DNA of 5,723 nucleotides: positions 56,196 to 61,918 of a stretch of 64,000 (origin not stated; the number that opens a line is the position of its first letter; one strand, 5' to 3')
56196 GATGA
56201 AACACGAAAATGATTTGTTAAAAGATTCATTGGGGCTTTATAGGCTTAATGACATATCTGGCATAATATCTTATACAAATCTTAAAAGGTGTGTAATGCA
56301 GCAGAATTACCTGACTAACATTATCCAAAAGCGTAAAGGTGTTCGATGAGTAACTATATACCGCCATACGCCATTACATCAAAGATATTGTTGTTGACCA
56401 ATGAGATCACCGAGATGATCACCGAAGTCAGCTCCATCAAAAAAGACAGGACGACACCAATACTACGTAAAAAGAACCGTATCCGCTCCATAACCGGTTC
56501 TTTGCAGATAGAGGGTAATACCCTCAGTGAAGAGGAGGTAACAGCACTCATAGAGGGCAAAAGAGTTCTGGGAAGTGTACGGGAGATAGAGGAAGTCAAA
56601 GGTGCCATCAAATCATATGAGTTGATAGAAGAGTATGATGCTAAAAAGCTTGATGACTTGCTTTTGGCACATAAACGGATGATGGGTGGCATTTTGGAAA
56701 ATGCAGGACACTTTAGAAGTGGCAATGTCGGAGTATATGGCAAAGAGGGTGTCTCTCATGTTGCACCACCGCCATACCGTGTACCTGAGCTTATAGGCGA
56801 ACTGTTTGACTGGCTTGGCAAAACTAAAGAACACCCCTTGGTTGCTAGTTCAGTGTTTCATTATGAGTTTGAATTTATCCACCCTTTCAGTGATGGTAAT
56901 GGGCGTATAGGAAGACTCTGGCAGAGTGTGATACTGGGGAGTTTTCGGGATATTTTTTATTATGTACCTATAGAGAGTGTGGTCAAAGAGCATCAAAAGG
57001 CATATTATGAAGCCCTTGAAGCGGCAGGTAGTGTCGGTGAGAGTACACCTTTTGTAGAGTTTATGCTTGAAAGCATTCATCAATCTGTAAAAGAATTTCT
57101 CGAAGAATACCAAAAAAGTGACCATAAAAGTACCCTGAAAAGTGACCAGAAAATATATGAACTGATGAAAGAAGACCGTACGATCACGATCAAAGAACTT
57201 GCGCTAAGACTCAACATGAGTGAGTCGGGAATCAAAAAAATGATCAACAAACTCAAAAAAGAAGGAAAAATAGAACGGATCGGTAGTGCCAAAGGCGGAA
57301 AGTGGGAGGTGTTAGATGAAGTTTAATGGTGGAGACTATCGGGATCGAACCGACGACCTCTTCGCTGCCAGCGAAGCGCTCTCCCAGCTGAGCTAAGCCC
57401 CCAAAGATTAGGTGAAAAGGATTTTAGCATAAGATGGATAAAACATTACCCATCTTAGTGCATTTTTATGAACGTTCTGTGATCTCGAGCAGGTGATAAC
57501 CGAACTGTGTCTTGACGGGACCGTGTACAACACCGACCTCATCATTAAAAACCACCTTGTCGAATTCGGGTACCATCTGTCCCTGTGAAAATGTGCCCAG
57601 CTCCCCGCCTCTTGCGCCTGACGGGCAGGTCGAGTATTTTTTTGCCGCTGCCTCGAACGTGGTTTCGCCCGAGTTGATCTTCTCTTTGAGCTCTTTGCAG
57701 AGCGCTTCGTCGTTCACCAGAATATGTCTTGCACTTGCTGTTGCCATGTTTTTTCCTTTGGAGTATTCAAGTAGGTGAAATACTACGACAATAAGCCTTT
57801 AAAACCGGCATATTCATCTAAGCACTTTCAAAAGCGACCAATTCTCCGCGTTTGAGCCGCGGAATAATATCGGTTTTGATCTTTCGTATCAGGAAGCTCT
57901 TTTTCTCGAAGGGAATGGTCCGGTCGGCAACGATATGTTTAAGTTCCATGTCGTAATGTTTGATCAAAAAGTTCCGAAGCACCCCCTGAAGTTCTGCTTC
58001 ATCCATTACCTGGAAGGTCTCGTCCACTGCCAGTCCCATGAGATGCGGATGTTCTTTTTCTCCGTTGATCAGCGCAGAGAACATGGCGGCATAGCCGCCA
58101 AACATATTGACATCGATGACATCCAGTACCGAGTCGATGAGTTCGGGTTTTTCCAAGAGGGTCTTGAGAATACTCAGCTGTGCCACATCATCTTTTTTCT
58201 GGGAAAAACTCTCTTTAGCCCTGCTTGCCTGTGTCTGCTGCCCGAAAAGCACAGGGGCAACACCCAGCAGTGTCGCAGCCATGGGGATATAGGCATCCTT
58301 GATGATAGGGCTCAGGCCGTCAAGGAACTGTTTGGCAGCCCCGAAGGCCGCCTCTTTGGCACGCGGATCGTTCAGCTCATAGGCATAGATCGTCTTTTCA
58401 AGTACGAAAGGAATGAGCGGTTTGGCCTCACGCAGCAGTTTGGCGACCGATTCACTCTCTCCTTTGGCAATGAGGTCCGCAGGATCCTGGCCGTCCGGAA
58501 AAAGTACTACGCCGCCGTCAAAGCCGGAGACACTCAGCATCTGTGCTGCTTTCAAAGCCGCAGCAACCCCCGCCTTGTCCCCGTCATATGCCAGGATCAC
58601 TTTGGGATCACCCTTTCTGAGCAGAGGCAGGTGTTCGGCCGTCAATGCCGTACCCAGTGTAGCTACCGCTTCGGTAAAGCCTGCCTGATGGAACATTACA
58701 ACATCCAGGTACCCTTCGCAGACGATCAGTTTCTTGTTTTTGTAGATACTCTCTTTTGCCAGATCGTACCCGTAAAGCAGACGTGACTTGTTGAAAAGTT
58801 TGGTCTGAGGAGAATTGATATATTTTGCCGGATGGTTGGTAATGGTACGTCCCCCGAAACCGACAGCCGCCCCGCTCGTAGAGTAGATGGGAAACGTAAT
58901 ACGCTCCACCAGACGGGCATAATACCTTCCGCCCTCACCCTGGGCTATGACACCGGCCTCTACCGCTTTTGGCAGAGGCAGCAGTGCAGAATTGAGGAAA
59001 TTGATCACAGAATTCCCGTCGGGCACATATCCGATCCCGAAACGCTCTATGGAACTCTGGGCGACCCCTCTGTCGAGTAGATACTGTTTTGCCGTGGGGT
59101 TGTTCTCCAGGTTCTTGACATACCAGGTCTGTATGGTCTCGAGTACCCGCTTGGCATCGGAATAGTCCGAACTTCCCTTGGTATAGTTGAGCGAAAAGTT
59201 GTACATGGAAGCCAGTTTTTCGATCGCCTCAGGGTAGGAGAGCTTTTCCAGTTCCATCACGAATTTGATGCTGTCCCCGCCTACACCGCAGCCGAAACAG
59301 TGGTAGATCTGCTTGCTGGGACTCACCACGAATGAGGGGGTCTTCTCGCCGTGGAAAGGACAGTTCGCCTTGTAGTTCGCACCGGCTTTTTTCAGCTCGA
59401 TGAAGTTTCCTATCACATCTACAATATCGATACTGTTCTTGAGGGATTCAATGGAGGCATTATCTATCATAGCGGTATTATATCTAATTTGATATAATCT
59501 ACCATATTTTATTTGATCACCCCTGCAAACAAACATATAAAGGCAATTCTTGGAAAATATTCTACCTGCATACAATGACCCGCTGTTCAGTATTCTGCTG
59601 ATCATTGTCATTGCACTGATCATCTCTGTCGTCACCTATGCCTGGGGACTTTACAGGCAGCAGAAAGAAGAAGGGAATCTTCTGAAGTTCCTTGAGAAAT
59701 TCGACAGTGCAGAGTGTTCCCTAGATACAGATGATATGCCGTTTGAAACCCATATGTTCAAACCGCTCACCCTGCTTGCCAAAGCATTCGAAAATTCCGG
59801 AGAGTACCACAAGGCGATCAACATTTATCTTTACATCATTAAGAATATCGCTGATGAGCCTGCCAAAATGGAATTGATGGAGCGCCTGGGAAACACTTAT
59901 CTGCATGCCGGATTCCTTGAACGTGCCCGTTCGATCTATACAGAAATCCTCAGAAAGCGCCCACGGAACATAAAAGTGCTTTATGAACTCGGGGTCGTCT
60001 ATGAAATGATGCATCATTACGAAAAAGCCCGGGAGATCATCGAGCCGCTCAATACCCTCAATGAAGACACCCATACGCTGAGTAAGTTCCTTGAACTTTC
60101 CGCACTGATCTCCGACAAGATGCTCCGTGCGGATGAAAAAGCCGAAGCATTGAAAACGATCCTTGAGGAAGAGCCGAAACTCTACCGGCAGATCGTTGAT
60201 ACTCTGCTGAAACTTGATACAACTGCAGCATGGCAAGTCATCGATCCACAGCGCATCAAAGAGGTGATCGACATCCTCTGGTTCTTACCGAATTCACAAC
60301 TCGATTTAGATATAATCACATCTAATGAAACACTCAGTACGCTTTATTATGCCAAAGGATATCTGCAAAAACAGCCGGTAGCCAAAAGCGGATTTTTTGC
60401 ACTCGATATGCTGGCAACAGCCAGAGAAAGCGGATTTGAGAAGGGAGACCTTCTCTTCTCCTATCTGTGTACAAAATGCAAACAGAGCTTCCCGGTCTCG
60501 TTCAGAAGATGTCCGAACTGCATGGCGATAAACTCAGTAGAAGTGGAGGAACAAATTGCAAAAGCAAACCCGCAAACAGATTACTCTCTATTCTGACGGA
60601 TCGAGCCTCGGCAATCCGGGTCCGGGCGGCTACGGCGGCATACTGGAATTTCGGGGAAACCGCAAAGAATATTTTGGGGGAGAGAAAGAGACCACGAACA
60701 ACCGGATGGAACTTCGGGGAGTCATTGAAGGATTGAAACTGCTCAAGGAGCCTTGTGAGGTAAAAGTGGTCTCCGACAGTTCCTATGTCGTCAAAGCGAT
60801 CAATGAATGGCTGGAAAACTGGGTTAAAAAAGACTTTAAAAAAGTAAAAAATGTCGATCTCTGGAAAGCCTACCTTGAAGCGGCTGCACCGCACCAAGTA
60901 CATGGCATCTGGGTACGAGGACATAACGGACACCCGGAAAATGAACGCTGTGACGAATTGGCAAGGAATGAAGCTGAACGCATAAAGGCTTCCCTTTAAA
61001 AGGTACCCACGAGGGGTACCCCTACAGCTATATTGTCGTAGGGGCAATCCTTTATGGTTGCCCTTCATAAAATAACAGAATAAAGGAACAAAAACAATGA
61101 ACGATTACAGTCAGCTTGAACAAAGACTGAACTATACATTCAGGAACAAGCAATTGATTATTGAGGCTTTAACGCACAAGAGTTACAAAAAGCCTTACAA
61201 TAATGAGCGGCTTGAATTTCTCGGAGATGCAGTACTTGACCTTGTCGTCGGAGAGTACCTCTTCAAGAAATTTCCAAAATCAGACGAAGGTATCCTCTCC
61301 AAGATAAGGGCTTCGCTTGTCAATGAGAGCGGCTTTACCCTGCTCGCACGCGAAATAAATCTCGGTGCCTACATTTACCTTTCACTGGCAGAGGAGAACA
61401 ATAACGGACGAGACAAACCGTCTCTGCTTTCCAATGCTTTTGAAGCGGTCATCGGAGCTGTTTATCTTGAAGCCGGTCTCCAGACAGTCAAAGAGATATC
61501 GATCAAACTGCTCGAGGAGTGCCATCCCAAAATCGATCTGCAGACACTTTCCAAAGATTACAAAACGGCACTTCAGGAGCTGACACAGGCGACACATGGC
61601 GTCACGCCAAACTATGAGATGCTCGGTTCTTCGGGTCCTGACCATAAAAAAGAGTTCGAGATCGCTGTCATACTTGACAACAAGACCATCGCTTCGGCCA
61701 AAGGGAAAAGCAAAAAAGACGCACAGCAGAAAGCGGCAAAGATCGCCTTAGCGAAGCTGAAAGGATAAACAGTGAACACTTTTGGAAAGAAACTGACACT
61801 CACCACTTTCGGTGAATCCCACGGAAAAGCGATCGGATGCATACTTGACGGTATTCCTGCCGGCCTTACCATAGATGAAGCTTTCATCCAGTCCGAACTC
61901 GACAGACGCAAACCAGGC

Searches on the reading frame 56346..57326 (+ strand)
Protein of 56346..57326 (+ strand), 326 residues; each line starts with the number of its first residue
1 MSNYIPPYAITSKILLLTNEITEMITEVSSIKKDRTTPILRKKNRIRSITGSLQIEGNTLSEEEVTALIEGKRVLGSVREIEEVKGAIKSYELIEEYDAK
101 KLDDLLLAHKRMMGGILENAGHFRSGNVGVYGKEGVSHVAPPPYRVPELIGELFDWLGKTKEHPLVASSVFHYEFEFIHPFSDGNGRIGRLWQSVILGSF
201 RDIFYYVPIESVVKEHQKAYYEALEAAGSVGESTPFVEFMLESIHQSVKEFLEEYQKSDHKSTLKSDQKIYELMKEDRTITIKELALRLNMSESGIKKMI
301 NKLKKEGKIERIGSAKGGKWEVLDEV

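Call 52: search_protein_families(library=pfam, proteins=[window:56346-57326:+], max_evalue=0.000001)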
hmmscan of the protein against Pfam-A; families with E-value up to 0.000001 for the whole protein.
window:56346-57326:+ (326 aa): 3 families
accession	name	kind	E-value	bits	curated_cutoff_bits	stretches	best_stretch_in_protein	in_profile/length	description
PF02661.23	Fic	-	6.6e-22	78.6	24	1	102-197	4-93/93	Fic/DOC family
PF13412.12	HTH_24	-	5.7e-10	39.1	21.9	1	265-310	3-48/48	Winged helix-turn-helix DNA-binding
PF08279.18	HTH_11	-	4.6e-07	30.1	25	0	269-310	4-47/55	HTH domain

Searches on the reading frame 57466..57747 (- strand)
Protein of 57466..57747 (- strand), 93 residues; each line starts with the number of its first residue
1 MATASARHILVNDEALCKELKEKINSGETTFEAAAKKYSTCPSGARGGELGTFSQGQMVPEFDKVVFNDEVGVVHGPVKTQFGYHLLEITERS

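Call 71: search_protein_families(library=pfam, proteins=[window:57466-57747:-], max_evalue=0.001)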
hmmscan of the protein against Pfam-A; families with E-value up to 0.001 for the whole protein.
window:57466-57747:- (93 aa): 3 families
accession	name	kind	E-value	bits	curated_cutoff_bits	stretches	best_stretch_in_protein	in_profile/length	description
PF00639.27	Rotamase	-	1e-22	81.3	21.7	1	15-90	20-96/97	PPIC-type PPIASE domain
PF13616.12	Rotamase_3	-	9.6e-21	74.9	22.5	1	14-92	37-115/116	PPIC-type PPIASE domain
PF13145.12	Rotamase_2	-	8e-07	30.3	27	1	9-92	28-108/121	PPIC-type PPIASE domain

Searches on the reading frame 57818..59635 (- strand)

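Call 52: search_protein_families(library=pfam, proteins=[window:57818-59635:-], max_evalue=0.000001)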
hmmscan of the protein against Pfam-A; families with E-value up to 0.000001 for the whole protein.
window:57818-59635:- (605 aa): 6 families
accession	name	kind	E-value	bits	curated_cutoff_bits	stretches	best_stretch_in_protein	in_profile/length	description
PF01807.25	Zn_ribbon_DnaG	-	1.8e-39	134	24.9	1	59-152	3-96/98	CHC2 zinc finger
PF08275.17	DNAG_N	-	7.3e-34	117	26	1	171-294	1-128/128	DNA primase catalytic core, N-terminal domain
PF16730.10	DnaGprimase_HBD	-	1.1e-33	116.2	25.9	1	483-601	1-118/118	DnaG-primase C-terminal, helicase-binding domain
PF13155.12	Toprim_2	-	1.7e-19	70.4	22.1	1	304-388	1-87/88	Toprim-like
PF13662.12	Toprim_4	-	3.7e-18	66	25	1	302-368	2-75/85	Toprim domain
PF01751.28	Toprim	-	1.9e-13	50.8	23.1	1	302-368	1-81/96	Toprim domain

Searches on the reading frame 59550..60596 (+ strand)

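Call 52: search_protein_families(library=pfam, proteins=[window:59550-60596:+], max_evalue=0.000001)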
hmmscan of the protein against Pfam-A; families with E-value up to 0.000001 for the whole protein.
window:59550-60596:+ (348 aa): 3 families
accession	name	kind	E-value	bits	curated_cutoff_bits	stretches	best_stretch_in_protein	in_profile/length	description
PF07719.23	TPR_2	-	1.7e-09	37.5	27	0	142-162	2-22/34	Tetratricopeptide repeat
PF13431.12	TPR_17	-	3.5e-08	33.5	24.4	0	130-162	2-34/34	Tetratricopeptide repeat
PF13428.12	TPR_14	-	6.6e-07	29.8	23.5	0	111-148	5-42/44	Tetratricopeptide repeat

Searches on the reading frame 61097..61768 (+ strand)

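Call 52: search_protein_families(library=pfam, proteins=[window:61097-61768:+], max_evalue=0.000001)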
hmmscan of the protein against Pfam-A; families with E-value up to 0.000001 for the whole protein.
window:61097-61768:+ (223 aa): 3 families
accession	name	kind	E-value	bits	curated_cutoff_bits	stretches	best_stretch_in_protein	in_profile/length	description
PF14622.11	Ribonucleas_3_3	-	1.2e-35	122.9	35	1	17-137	1-122/128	Ribonuclease-III-like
PF00636.31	Ribonuclease_3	-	2.5e-23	83.2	27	1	37-127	1-102/102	Ribonuclease III domain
PF00035.32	dsrm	-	2.5e-19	70.1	23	1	155-221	1-66/66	Double-stranded RNA binding motif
